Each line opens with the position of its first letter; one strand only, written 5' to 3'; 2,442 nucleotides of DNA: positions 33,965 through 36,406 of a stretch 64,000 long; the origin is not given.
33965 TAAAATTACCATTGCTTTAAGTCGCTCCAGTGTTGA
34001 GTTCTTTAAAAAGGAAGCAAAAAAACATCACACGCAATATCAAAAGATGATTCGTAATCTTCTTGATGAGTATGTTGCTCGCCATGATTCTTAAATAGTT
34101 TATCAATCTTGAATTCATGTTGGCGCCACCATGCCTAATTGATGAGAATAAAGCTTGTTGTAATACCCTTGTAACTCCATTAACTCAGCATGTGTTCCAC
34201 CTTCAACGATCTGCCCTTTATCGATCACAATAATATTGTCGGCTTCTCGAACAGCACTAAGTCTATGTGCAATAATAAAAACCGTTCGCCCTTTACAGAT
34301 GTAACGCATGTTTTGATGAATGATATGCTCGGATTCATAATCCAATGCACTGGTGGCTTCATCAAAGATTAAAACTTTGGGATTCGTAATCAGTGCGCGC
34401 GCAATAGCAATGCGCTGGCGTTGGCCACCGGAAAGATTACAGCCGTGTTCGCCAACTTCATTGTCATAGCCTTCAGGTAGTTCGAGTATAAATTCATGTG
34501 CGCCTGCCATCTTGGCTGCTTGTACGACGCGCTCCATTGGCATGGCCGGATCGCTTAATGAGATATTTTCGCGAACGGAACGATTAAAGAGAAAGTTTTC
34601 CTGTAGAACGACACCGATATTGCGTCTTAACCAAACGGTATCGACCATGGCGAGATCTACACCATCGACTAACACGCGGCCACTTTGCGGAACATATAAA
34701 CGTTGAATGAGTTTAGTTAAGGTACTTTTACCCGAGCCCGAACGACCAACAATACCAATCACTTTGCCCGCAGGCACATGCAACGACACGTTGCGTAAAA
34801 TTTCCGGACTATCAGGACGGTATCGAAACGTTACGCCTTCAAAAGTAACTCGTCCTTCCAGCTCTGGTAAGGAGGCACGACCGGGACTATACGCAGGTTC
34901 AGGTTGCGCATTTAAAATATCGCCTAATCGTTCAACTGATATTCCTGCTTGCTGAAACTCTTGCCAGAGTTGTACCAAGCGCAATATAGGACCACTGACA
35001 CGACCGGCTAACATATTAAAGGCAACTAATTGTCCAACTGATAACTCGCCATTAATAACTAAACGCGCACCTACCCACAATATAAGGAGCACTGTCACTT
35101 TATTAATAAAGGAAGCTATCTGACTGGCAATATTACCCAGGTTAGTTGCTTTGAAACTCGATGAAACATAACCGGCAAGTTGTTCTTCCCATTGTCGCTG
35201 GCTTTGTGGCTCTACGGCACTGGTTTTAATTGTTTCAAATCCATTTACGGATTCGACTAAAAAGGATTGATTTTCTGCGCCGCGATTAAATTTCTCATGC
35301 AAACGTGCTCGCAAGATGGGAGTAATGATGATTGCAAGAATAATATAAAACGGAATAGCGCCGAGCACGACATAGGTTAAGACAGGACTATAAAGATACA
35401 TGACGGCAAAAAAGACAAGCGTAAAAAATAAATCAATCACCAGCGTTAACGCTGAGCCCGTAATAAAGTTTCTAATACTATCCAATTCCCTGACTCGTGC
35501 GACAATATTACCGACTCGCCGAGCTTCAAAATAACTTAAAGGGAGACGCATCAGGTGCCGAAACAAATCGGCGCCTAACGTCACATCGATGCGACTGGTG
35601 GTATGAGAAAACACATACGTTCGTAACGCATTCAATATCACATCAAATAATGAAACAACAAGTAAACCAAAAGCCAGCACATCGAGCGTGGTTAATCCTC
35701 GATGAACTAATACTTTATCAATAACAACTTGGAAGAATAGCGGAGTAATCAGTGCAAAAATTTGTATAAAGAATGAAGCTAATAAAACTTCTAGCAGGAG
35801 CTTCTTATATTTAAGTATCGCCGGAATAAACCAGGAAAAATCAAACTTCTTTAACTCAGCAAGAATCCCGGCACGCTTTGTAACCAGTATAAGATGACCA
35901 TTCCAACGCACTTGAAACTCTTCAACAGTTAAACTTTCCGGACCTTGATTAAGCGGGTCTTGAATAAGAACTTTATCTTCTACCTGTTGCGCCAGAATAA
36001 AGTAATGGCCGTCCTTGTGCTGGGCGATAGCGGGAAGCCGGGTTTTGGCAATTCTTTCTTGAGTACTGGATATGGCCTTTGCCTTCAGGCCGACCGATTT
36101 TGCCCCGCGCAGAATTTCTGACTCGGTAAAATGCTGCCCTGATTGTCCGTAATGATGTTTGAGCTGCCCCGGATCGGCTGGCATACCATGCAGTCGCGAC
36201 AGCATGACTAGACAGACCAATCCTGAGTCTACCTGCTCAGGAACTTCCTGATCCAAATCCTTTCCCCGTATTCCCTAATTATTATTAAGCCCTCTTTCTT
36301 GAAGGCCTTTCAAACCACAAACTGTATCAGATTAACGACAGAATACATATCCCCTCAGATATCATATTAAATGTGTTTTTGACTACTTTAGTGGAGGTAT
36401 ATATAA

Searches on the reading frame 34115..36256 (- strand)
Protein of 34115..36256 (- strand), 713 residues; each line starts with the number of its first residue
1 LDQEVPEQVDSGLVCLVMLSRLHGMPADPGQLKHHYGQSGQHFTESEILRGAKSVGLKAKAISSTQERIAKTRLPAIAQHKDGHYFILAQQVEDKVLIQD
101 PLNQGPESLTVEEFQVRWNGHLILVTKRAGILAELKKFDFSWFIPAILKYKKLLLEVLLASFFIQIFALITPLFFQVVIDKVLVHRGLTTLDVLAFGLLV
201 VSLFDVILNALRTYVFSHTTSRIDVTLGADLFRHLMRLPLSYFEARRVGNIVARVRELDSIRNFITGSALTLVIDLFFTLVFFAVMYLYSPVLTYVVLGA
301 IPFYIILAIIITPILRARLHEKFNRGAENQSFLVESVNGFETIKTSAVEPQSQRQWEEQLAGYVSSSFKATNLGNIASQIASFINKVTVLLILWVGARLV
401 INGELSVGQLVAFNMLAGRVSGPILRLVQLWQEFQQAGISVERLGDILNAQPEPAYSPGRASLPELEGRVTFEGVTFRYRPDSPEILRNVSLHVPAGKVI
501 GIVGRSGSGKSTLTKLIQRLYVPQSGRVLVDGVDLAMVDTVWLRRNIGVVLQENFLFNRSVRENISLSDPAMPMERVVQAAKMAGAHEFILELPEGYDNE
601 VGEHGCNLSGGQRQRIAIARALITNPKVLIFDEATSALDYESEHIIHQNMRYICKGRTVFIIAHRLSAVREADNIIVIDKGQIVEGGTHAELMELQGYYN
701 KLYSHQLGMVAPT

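Call 20: search_protein_families(library=ncbifam, proteins=[window:34115-36256:-], max_evalue=0.01)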
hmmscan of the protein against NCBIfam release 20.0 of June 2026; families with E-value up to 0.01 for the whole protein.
window:34115-36256:- (713 aa): 191 families (the best 25 are shown)
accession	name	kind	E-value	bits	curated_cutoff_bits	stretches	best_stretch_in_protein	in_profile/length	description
TIGR01846.1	type_I_sec_HlyB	subfamily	0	1081.1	725.55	1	12-707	1-693/694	type I secretion system permease/ATPase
TIGR03375.1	type_I_sec_LssB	subfamily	6.9e-174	579.9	693.1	1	13-694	4-690/696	type I secretion system permease/ATPase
TIGR03796.1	NHLM_micro_ABC1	equivalog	3.4e-152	508.2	853.3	1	7-702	9-708/710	NHLP family bacteriocin export ABC transporter peptidase/permease/ATPase subunit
TIGR01193.1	bacteriocin_ABC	subfamily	1.7e-129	433.4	523.85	1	9-704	5-707/708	peptide cleavage/export ABC transporter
TIGR02204.1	MsbA_rel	hypoth_equivalog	2.2e-124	416.3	780.4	1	142-706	8-575/576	ABC transporter, permease/ATP-binding protein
TIGR00958.1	3a01208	subfamily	1.9e-121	406.6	874.6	1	152-702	161-710/711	antigen peptide transporter 2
TIGR03797.1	NHLM_micro_ABC2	equivalog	1.6e-119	400.4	709.4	1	150-707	134-686/686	NHLP bacteriocin export ABC transporter permease/ATPase subunit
TIGR02203.1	MsbA_lipidA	equivalog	2.9e-118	395.9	602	1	149-707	11-570/572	lipid A export permease/ATP-binding protein MsbA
NF052233.1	CphA_assoc_ABC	equivalog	5e-114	382.3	880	1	167-707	199-744/766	cyanophycin metabolism-associated ABC transporter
TIGR01842.1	type_I_sec_PrtD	subfamily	2.3e-111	373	510.15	1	148-693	2-541/544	type I secretion system permease/ATPase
NF045513.1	HepA_fam_ABC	equivalog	3.5e-106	356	725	1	200-706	103-609/610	heterocyst formation ABC transporter subunit HepA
NF010178.0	PRK13657.1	equivalog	1.6e-99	333.9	733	1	149-706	16-570/588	glucan ABC transporter ATP-binding protein/ permease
NF008381.0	PRK11176.1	equivalog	5.4e-95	318.9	867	1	178-708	51-581/582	lipid A ABC transporter ATP-binding protein/permease MsbA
NF008055.0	PRK10789.1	equivalog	7.5e-87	292.1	845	1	141-706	8-571/590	SmdA family multidrug ABC transporter permease/ATP-binding protein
TIGR01192.1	chvA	subfamily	8.3e-85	285.5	585.4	1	151-704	18-568/585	glucan export ABC transporter ATP-binding protein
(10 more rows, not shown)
